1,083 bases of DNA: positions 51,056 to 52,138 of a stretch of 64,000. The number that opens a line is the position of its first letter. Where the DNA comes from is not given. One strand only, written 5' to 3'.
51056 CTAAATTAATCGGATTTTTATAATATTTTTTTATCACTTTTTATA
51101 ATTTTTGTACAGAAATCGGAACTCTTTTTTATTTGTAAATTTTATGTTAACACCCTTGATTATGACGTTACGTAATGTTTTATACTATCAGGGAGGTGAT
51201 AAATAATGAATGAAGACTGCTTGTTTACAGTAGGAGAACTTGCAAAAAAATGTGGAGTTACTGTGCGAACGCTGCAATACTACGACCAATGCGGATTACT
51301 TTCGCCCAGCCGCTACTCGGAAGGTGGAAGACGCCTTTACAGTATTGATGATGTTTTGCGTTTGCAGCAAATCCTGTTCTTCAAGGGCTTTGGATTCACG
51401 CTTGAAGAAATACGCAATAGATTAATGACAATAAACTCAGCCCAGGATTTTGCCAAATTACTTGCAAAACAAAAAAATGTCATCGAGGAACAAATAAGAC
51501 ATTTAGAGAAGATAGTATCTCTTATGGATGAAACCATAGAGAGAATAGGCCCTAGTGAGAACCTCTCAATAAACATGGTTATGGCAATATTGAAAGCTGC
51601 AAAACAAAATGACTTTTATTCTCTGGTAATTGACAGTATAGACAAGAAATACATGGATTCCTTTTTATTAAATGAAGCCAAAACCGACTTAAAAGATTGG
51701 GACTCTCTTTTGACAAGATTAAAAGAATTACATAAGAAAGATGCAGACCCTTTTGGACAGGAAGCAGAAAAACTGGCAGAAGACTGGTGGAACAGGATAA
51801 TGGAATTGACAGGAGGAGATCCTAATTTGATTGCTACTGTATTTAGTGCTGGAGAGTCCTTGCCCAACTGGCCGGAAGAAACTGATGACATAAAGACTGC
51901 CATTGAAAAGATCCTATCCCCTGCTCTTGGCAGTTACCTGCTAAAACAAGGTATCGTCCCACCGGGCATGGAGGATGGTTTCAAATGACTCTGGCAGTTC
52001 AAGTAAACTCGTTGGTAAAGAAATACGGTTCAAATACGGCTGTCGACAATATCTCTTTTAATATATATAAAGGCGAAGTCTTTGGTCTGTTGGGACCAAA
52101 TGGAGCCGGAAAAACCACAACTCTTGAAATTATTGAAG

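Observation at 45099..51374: IS1634-like element with a 326-bp target duplication that copied the merR promoter and first 56 codons; the transposase gene itself is split by a nested ~3.7-kb insertion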

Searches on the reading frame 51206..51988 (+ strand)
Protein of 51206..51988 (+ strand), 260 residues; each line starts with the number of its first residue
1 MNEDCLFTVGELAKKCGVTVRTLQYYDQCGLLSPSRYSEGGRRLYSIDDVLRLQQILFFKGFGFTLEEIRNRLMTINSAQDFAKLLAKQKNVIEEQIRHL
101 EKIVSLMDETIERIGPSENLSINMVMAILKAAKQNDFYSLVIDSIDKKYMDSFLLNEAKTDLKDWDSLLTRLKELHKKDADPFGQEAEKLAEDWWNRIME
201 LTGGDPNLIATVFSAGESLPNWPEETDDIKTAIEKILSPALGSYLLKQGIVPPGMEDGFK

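Call 6: search_protein_families(library=pfam, proteins=[window:51206-51988:+], max_evalue=0.01)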
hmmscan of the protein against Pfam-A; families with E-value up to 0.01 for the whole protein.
window:51206-51988:+ (260 aa): 5 families
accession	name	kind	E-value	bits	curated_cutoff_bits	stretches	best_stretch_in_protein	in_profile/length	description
PF13411.12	MerR_1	-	1.1e-19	70.7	21.6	1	7-72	1-65/69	MerR HTH family regulatory protein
PF00376.29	MerR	-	3.9e-14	52.6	28.2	1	8-45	1-38/38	MerR family regulatory protein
PF09278.17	MerR-DNA-bind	-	8.7e-07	29.9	25.4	1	52-103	3-58/65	MerR, DNA binding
PF12728.13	HTH_17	-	0.0048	17.6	27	0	6-54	1-47/51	Helix-turn-helix domain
PF22373.2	MG491_central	-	0.0098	16.6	27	0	75-122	40-87/132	Organelle protein MG491, central domain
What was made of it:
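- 51206..51988 (+): Intact merR-family regulator (260 aa). It is the first gene of a merR / ABC-2 transporter cluster (51985-53627). Pfam MerR_1, MerR and MerR-DNA-bind (call 6).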

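Call 8: search_protein_families(library=ncbifam, proteins=[window:51206-51988:+], max_evalue=0.01)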
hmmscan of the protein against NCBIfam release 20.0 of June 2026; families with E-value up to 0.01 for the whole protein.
window:51206-51988:+ (260 aa): 17 families
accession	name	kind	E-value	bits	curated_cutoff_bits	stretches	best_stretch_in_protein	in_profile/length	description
TIGR02051.1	MerR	equivalog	8.2e-18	64.8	150.85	1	8-114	1-109/124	mercury resistance transcriptional regulator MerR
NF007069.0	PRK09514.1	equivalog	2.6e-17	63.1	143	1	7-104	2-97/141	Zn(2+)-responsive transcriptional regulator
TIGR02043.1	ZntR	equivalog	1.4e-16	60.9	167.95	1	7-104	2-104/131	Zn(2+)-responsive transcriptional regulator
TIGR02044.1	CueR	equivalog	3.7e-12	46.4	147.4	1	9-108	3-106/127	Cu(I)-responsive transcriptional regulator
TIGR02047.1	CadR-PbrR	equivalog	8.7e-12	45.2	151.45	1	8-106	2-97/127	Cd(II)/Pb(II)-responsive transcriptional regulator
TIGR01950.1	SoxR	equivalog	2.2e-11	43.7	116.9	1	7-111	2-110/142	redox-sensitive transcriptional activator SoxR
NF053782.1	ChlnTransRegdde3219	equivalog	4e-11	42.9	450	1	5-102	5-97/278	choline utilization transcriptional activator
NF047375.1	HeatShock_HspR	equivalog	3.2e-10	39.9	105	1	6-81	3-78/92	heat shock protein transcriptional repressor HspR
NF050798.1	TF_FtsR_Actino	equivalog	1.2e-07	32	150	1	18-123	17-127/223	transcriptional regulator FtsR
NF041849.1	trans_regNmlR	equivalog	1.4e-07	31.5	175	1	11-113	5-111/117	stress response transcriptional regulator NmlR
NF010315.0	PRK13752.1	subfamily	2e-07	31.2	261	1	7-103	8-106/144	mercury resistance transcriptional regulator MerR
NF007590.0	PRK10227.1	equivalog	2.6e-07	30.8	244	1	9-109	3-104/135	Cu(I)-responsive transcriptional regulator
NF053740.1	TransRegTnrAGPos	equivalog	1.1e-06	28.8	140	1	7-97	13-100/108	hypothetical protein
NF047377.1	heat_HspR_dupli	exception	0.00023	20.7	300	1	19-107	18-110/214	heat shock protein transcriptional repressor HspR, fused homodimer type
NF011617.0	PRK15043.1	equivalog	0.0003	20.1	417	1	6-77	3-74/243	HTH-type transcriptional regulator MlrA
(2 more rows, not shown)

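Call 13: find_encoding_contigs(protein=window:51206-51988:+, flank=8000, max_places=10)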
Protein window:51206-51988:+ (260 aa): 23 contigs read that carry it; 10 places shown.
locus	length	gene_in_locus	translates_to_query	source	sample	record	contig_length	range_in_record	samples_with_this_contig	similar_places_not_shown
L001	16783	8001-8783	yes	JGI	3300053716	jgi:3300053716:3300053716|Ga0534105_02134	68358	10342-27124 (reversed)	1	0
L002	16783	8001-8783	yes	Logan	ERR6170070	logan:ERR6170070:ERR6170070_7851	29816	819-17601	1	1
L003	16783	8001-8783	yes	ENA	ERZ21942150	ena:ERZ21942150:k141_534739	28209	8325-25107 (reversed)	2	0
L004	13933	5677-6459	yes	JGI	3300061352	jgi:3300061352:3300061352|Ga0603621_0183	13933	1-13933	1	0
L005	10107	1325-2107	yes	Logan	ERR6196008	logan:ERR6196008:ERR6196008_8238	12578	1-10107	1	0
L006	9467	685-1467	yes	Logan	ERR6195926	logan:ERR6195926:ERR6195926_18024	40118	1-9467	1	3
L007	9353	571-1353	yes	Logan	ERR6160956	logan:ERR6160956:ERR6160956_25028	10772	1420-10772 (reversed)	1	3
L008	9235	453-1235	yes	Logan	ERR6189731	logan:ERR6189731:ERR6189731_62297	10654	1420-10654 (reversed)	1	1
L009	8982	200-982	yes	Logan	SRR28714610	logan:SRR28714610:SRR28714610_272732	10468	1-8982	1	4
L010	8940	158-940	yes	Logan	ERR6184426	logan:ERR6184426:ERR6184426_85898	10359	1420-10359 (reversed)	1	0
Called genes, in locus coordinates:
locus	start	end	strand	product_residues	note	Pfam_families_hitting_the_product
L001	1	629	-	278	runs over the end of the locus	PF04909:Amidohydro_2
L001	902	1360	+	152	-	PF00754:F5_F8_type_C (weak)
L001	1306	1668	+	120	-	-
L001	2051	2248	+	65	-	PF13411:MerR_1, PF00376:MerR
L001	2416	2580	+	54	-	-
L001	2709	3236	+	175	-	-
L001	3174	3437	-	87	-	-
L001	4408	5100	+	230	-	-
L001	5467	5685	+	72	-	-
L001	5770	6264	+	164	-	PF05598:DUF772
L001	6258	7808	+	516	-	PF01609:DDE_Tnp_1 (weak)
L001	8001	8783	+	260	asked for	PF00376:MerR, PF13411:MerR_1, PF09278:MerR-DNA-bind (weak)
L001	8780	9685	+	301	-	PF00005:ABC_tran, PF13304:AAA_21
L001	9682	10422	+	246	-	PF01061:ABC2_membrane, PF12698:ABC2_membrane_3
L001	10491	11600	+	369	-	PF04055:Radical_SAM, PF13186:SPASM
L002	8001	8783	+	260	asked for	PF00376:MerR, PF13411:MerR_1, PF09278:MerR-DNA-bind (weak)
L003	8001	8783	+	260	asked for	PF00376:MerR, PF13411:MerR_1, PF09278:MerR-DNA-bind (weak)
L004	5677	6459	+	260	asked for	PF00376:MerR, PF13411:MerR_1, PF09278:MerR-DNA-bind (weak)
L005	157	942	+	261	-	PF00754:F5_F8_type_C, PF22633:F5_F8_type_C_2 (weak)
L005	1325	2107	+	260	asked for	PF00376:MerR, PF13411:MerR_1, PF09278:MerR-DNA-bind (weak)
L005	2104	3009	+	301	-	PF00005:ABC_tran, PF13304:AAA_21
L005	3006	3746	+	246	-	PF01061:ABC2_membrane, PF12698:ABC2_membrane_3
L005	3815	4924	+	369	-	PF04055:Radical_SAM, PF13186:SPASM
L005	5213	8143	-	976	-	PF00884:Sulfatase, PF01663:Phosphodiest, PF16347:SGSH_C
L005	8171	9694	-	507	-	PF00884:Sulfatase, PF01663:Phosphodiest, PF16347:SGSH_C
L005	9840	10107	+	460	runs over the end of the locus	-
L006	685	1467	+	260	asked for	PF00376:MerR, PF13411:MerR_1, PF09278:MerR-DNA-bind (weak)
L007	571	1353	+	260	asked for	PF00376:MerR, PF13411:MerR_1, PF09278:MerR-DNA-bind (weak)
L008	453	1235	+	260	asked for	PF00376:MerR, PF13411:MerR_1, PF09278:MerR-DNA-bind (weak)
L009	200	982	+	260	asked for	PF00376:MerR, PF13411:MerR_1, PF09278:MerR-DNA-bind (weak)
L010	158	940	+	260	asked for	PF00376:MerR, PF13411:MerR_1, PF09278:MerR-DNA-bind (weak)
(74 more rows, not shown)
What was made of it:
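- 51206..51988 (+): Gene order is conserved in all related loci (call 13).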

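Call 60: list_cluster_members(proteins=[window:51206-51988:+, window:51985-52890:+, window:53696-54805:+, window:47613-48305:+, P0001, window:42998-43834:-, window:35075-36784:+, window:26825-28192:+])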
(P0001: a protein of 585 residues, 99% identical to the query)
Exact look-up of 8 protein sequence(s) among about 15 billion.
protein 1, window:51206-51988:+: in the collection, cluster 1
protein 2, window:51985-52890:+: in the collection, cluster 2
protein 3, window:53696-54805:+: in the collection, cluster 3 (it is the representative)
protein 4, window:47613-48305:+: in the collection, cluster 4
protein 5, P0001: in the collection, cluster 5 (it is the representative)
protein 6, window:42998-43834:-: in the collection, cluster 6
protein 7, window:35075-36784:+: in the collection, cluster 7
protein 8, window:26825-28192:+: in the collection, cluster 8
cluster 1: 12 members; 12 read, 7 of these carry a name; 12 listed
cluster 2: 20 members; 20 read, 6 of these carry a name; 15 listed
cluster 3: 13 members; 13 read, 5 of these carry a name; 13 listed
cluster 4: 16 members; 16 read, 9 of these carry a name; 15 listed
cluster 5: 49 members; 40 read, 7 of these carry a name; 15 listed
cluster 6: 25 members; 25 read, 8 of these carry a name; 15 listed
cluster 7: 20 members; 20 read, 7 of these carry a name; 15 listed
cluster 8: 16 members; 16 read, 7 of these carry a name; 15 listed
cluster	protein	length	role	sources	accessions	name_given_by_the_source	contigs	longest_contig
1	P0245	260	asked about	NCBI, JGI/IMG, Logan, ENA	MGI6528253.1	MAG: MerR family transcriptional regulator [Clostridia bacterium] | DNA-binding transcriptional MerR regulator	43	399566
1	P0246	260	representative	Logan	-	-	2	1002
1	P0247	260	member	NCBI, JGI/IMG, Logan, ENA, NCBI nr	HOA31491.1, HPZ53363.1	MAG TPA: MerR family transcriptional regulator [Clostridia bacterium] | MerR family transcriptional regulator [Clostridia bacterium]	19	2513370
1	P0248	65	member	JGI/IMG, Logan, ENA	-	DNA-binding transcriptional MerR regulator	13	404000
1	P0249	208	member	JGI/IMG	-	DNA-binding transcriptional MerR regulator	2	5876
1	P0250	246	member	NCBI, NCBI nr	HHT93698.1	MAG TPA: MerR family transcriptional regulator, partial [Clostridiaceae bacterium] | MerR family transcriptional regulator [Clostridiaceae bacterium]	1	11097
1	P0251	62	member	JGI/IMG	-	hypothetical protein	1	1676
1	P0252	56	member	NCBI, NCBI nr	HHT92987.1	MAG TPA: MerR family transcriptional regulator, partial [Clostridiaceae bacterium] | MerR family transcriptional regulator [Clostridiaceae bacterium]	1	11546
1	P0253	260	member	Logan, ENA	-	-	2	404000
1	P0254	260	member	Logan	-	-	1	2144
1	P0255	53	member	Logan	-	-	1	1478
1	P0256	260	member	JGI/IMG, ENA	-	-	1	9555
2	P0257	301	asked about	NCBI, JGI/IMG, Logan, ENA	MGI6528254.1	MAG: ABC transporter ATP-binding protein [Clostridia bacterium] | ABC-2 type transport system ATP-binding protein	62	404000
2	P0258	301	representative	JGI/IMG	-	ABC-2 type transport system ATP-binding protein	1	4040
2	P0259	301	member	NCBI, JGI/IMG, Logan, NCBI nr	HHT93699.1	MAG TPA: ABC transporter ATP-binding protein [Clostridiaceae bacterium] | ABC transporter ATP-binding protein [Clostridiaceae bacterium]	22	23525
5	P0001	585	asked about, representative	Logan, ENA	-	-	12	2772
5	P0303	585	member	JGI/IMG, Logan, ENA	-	transposase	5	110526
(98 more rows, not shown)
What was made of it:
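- The truncated 65-aa merR' is called on 13 contigs (call 60).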

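Call 61: find_encoding_contigs(protein=P0303, flank=2500, max_places=10)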
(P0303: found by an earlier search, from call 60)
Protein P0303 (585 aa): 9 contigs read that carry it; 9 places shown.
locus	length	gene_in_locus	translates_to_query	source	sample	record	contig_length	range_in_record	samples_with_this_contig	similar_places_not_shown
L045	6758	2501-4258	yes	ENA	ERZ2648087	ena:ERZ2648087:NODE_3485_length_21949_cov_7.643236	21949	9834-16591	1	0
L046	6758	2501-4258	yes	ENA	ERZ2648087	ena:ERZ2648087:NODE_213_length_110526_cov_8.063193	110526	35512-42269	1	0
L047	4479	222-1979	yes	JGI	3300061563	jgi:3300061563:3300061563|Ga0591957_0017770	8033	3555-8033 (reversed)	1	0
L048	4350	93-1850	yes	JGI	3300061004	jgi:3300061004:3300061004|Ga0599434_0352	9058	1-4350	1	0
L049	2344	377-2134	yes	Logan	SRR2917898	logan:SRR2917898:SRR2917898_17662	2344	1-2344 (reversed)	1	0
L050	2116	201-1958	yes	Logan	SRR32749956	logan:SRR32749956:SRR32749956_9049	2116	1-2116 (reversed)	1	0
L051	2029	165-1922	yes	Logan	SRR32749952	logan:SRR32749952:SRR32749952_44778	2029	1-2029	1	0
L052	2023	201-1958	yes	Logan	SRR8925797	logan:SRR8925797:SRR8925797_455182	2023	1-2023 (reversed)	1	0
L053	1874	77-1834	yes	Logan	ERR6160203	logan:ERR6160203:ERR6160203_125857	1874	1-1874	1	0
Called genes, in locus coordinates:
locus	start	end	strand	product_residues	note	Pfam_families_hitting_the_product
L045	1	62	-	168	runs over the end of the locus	PF05762:VWA_CoxE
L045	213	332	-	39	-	-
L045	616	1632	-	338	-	PF01609:DDE_Tnp_1, PF13701:DDE_Tnp_1_4 (weak)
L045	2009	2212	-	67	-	PF00892:EamA (weak)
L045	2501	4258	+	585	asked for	PF01609:DDE_Tnp_1 (faint)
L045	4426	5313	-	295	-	PF00892:EamA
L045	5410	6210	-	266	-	PF06439:3keto-disac_hyd (weak)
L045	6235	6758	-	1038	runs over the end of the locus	PF00295:Glyco_hydro_28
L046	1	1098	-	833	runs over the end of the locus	-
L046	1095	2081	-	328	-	PF01120:Alpha_L_fucos, PF14871:GHL6 (faint)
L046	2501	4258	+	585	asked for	PF01609:DDE_Tnp_1 (faint)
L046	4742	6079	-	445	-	PF06782:UPF0236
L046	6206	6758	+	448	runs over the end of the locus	PF03176:MMPL, PF02460:Patched (weak)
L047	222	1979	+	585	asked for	PF01609:DDE_Tnp_1 (faint)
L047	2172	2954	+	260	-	PF00376:MerR, PF13411:MerR_1, PF09278:MerR-DNA-bind (weak)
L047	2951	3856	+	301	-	PF00005:ABC_tran, PF13304:AAA_21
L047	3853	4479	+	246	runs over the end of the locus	PF01061:ABC2_membrane, PF12698:ABC2_membrane_3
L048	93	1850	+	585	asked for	PF01609:DDE_Tnp_1 (faint)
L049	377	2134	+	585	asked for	PF01609:DDE_Tnp_1 (faint)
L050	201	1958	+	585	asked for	PF01609:DDE_Tnp_1 (faint)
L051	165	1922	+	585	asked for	PF01609:DDE_Tnp_1 (faint)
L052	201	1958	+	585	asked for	PF01609:DDE_Tnp_1 (faint)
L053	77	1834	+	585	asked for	PF01609:DDE_Tnp_1 (faint)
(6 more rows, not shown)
